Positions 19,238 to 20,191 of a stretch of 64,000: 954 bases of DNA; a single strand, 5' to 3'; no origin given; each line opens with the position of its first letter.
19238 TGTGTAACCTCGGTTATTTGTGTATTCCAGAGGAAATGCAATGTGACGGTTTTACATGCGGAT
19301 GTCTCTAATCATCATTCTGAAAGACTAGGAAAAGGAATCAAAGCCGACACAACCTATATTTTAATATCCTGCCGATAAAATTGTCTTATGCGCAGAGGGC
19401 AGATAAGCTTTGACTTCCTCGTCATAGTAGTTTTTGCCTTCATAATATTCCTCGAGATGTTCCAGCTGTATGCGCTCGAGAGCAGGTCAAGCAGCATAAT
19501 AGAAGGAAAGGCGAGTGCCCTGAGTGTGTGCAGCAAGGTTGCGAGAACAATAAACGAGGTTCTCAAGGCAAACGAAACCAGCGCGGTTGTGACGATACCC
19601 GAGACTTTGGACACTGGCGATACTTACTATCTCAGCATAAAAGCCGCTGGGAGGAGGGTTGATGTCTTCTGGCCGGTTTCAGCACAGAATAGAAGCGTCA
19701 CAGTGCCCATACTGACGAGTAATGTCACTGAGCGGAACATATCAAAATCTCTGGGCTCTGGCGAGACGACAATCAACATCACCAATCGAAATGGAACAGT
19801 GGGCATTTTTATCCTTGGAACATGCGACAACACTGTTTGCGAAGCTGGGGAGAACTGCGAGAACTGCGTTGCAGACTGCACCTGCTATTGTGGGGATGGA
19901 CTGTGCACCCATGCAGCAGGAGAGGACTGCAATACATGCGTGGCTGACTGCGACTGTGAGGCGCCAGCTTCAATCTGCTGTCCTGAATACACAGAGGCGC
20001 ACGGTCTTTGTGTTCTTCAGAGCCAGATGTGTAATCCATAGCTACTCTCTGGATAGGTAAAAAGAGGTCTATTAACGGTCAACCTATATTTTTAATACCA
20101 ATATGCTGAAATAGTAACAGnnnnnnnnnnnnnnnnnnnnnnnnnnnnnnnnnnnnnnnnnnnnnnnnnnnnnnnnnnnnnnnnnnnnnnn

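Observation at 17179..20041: Hyper-Cys/Thr/Ser-rich 709-aa secreted protein sharing a 'GENCENC(A/V)ADCTC' Cys module with the downstream pilin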

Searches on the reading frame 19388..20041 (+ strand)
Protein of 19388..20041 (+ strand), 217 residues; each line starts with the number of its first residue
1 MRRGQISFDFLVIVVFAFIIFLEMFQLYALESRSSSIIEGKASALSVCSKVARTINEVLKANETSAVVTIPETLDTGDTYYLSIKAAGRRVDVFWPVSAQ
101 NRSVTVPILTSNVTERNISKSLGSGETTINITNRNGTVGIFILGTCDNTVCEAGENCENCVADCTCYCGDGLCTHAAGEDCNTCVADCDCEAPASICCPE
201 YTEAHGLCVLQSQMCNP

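Call 5: search_protein_families(library=pfam, max_evalue=0.01, proteins=[window:19388-20041:+])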
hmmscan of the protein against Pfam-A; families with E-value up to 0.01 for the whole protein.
window:19388-20041:+ (217 aa): 0 families

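Call 7: search_protein_families(library=ncbifam, max_evalue=0.001, proteins=[window:19388-20041:+])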
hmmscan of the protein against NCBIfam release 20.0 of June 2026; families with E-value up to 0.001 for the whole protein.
window:19388-20041:+ (217 aa): 0 families

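Call 19: find_homologous_proteins(query=window:19388-20038:+, max_evalue=0.001)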
Query window:19388-20038:+ (217 aa): 32 proteins with E <= 0.001 among 206 candidates.
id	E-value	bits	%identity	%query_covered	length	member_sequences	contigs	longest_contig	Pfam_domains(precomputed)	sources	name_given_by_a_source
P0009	1.4e-105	370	76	100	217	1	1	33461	-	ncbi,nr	ncbi:hypothetical protein H0N99_00390 [Candidatus Micrarchaeota archaeon]|nr:hypothetical protein [C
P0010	4.8e-92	325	93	76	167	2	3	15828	-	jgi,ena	-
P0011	3.8e-80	286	66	92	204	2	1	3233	-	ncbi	ncbi:MAG: hypothetical protein QXZ40_02790, partial [Candidatus Micrarchaeia archaeon]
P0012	7.0e-80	286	67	91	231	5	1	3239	-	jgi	-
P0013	1.1e-74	269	62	100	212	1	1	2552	-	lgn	-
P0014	1.7e-67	245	75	80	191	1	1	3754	-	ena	-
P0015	2.2e-62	228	62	92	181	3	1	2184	-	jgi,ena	-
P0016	1.5e-60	222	69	72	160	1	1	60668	-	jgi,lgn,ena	-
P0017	2.4e-58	215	74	65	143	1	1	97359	-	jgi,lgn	jgi:hypothetical protein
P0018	3.4e-58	215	59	80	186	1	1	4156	-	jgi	jgi:hypothetical protein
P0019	1.7e-56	209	74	65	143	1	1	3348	-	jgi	jgi:hypothetical protein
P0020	6.5e-56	207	72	65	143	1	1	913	-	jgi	jgi:hypothetical protein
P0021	1.2e-51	193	65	65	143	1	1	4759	-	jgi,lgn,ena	-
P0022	1.8e-51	193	71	61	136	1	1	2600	-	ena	-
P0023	7.9e-51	191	65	65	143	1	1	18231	-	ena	-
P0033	2.1e-45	173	63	65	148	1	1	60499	-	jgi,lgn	jgi:hypothetical protein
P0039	3.3e-40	156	61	65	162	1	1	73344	-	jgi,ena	-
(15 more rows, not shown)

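Call 33: find_encoding_contigs(protein=P0039, flank=10000, max_places=2)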
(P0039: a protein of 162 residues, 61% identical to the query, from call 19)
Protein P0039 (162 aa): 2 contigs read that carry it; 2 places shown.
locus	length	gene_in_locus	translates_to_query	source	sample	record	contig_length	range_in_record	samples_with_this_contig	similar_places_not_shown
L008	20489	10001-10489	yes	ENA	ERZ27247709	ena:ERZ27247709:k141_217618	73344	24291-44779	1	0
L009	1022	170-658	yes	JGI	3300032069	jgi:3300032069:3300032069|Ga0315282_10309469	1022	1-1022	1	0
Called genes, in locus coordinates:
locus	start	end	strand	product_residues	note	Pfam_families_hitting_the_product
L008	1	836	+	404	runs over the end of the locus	PF02788:RuBisCO_large_N, PF00016:RuBisCO_large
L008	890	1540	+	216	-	PF00412:LIM (faint), PF18912:DZR_2 (faint)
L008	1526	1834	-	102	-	PF03551:PadR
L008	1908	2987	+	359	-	PF01658:Inos-1-P_synth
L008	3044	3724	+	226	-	PF06745:ATPase, PF24336:DUF7504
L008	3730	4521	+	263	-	PF13481:AAA_25 (weak), PF03796:DnaB_C (weak), PF06745:ATPase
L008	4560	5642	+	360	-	-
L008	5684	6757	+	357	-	-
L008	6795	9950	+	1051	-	-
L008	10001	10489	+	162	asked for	-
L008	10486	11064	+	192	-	-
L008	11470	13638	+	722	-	PF13385:Laminin_G_3, PF02210:Laminin_G_2 (faint), PF13385:Laminin_G_3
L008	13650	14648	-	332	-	PF00482:T2SSF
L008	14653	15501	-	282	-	PF00482:T2SSF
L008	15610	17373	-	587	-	PF00437:T2SSE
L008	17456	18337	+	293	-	PF23023:Anti-Pycsar_Apyc1, PF13691:Lactamase_B_4, PF00753:Lactamase_B, PF12706:Lactamase_B_2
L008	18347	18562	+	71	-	-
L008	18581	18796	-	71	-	-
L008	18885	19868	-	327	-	PF12679:ABC2_membrane_2, PF12698:ABC2_membrane_3, PF01061:ABC2_membrane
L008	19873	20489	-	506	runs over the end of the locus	PF12698:ABC2_membrane_3, PF01061:ABC2_membrane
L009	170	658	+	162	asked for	-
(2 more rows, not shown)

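Call 34: find_encoding_contigs(protein=P0033, flank=10000, max_places=2)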
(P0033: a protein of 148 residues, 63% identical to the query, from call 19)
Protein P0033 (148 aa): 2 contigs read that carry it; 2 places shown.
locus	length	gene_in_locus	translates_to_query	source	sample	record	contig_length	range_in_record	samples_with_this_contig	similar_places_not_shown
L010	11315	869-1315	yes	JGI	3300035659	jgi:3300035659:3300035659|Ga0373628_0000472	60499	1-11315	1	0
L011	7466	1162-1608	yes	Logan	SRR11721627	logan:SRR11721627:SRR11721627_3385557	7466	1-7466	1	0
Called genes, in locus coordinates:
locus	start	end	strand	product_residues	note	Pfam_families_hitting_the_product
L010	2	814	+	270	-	?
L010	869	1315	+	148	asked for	-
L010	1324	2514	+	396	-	PF13385:Laminin_G_3, PF02973:Sialidase (weak)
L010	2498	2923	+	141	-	-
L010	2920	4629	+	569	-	PF02973:Sialidase (weak), PF13385:Laminin_G_3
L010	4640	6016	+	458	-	PF07953:Toxin_R_bind_N (weak), PF13385:Laminin_G_3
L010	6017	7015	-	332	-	PF00482:T2SSF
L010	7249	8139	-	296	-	PF00482:T2SSF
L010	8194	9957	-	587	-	PF00437:T2SSE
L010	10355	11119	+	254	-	-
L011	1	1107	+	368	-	?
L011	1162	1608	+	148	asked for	-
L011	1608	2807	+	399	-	PF13385:Laminin_G_3, PF02973:Sialidase (weak)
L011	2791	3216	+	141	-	-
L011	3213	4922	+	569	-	PF02973:Sialidase (weak), PF13385:Laminin_G_3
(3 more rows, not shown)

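Call 35: find_encoding_contigs(protein=P0009, flank=10000, max_places=2)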
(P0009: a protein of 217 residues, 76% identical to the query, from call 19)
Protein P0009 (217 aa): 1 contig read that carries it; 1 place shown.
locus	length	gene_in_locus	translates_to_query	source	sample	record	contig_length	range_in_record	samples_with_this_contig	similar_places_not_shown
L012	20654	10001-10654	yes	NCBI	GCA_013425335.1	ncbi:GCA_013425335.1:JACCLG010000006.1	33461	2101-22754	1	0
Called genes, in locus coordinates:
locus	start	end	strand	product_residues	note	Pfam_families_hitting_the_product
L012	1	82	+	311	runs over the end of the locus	PF04055:Radical_SAM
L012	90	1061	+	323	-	PF04055:Radical_SAM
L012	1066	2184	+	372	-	PF04015:DUF362, PF12797:Fer4_2 (faint), PF00037:Fer4 (weak), PF12837:Fer4_6 (weak), PF12838:Fer4_7 (weak)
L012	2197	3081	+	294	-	PF04055:Radical_SAM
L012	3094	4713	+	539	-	PF01835:MG2 (faint)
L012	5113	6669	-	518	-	PF13231:PMT_2, PF20176:DUF6541 (weak)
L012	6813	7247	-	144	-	PF01969:Ni_insertion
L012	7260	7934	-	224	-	PF01969:Ni_insertion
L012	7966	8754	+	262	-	PF02568:ThiI (faint)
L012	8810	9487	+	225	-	PF00731:AIRC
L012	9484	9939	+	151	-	-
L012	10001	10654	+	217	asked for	-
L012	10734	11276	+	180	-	-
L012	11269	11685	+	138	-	-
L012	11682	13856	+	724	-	PF07953:Toxin_R_bind_N, PF13385:Laminin_G_3, PF02210:Laminin_G_2 (faint), PF13385:Laminin_G_3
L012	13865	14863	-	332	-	PF00482:T2SSF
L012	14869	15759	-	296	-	PF00482:T2SSF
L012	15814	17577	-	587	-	PF00437:T2SSE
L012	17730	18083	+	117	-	-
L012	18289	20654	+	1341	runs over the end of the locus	PF24517:CBM96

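Call 43: predict_structure(alignment_id=A3)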
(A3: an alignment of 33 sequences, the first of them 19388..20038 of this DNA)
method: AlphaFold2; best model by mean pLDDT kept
length: 217 residues; sequences in the alignment: 33
mean_pLDDT: 71.6   pTM: 0.56
mean pLDDT of the five models: 71.6, 70.9, 70.8, 70.3, 68.6
residues with pLDDT >= 90: 66; 70-90: 72; 50-70: 13; < 50: 66
segments of 3 or more residues with pLDDT < 50: 149-155, 161-217
pLDDT, mean of each block of 10 residues (from residue 1): 74 94 88 83 93 93 89 88 91 86 91 89 83 89 59 49 41 42 44 36 32 31
secondary structure, 60 per line:
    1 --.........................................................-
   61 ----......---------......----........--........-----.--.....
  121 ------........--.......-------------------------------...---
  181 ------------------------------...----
elements in order: H3-59 E65-70 E80-85 E90-97 E100-107 E116-120 E127-134 E137-143

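Call 48: fold_search(model_id=the predicted structure, library=pdb)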
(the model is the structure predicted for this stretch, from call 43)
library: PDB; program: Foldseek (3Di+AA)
matches with E <= 10: 859; with E <= 0.001: 0
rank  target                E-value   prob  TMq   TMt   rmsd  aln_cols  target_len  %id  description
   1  8w97                  1.1e-02  0.69  0.15  0.22  10.0        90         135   12  De novo design protein -PK16 (released 2024-09-11)
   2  7n8g_B                4.6e-02  0.09  0.10  0.15  15.5       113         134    8  Crystal structure of R20A-R22A human Galectin-7 mutant (released 2023-01-25)
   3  7cya_A                5.2e-02  0.09  0.11  0.16  16.3       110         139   11  Saimiri boliviensis boliviensis galectin-13 with lactose (released 2021-06-16)
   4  2v73_A                5.9e-02  0.33  0.18  0.21  10.9       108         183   13  The structure of the family 40 CBM from C. perfringens NanJ in complex with a sialic acid containing molecule (released 2007-08-21)
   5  7n57_A                9.7e-02  0.09  0.11  0.16  14.5       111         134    6  Crystal structure of R20A human Galectin-7 mutant in presence of lactose (released 2023-01-25)
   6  6ljr_A                1.0e-01  0.08  0.10  0.15  15.3       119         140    9  human galectin-16 R55N/H57R (released 2020-10-14)
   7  4yrd_B                1.0e-01  0.07  0.10  0.07  13.0        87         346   11  Crystal structure of CapF with inhibitor 3-isopropenyl-tropolone (released 2015-10-21)
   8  4yrd_A                1.1e-01  0.06  0.10  0.07  13.0        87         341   11  Crystal structure of CapF with inhibitor 3-isopropenyl-tropolone (released 2015-10-21)
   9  7rdg_A                1.2e-01  0.07  0.09  0.14  14.6       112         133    7  Crystal structure of D103A human Galectin-7 mutant in presence of lactose (released 2023-01-25)
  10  7n57_B                1.2e-01  0.06  0.10  0.15  14.7       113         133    6  Crystal structure of R20A human Galectin-7 mutant in presence of lactose (released 2023-01-25)
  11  6vts_A                1.3e-01  0.08  0.11  0.16  14.8       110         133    4  Crystal structure of G16S human Galectin-7 mutant in complex with lactose (released 2021-08-25)
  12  5h9q_A                1.3e-01  0.05  0.09  0.13  14.8       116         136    7  Crystal Structure of Human Galectin-7 in Complex with TD139 (released 2016-06-29)
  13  2zhn_A                1.5e-01  0.33  0.20  0.26   7.7        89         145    8  Crystal structure of human galectin-9 N-terminal CRD in complex with N-acetyllactosamine trimer (crystal 2) (released 2008-12-30)
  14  9jsm_G                1.6e-01  0.18  0.15  0.07   9.8        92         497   11  Clostridium perfringens iota toxin pore Ib in prepore VI state (released 2025-05-14)
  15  5kf4_A                1.6e-01  0.07  0.13  0.21  12.2       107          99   10  Crystal structure of FN3 domain (Residues P368-P466) of Human collagen XX (released 2016-07-06)
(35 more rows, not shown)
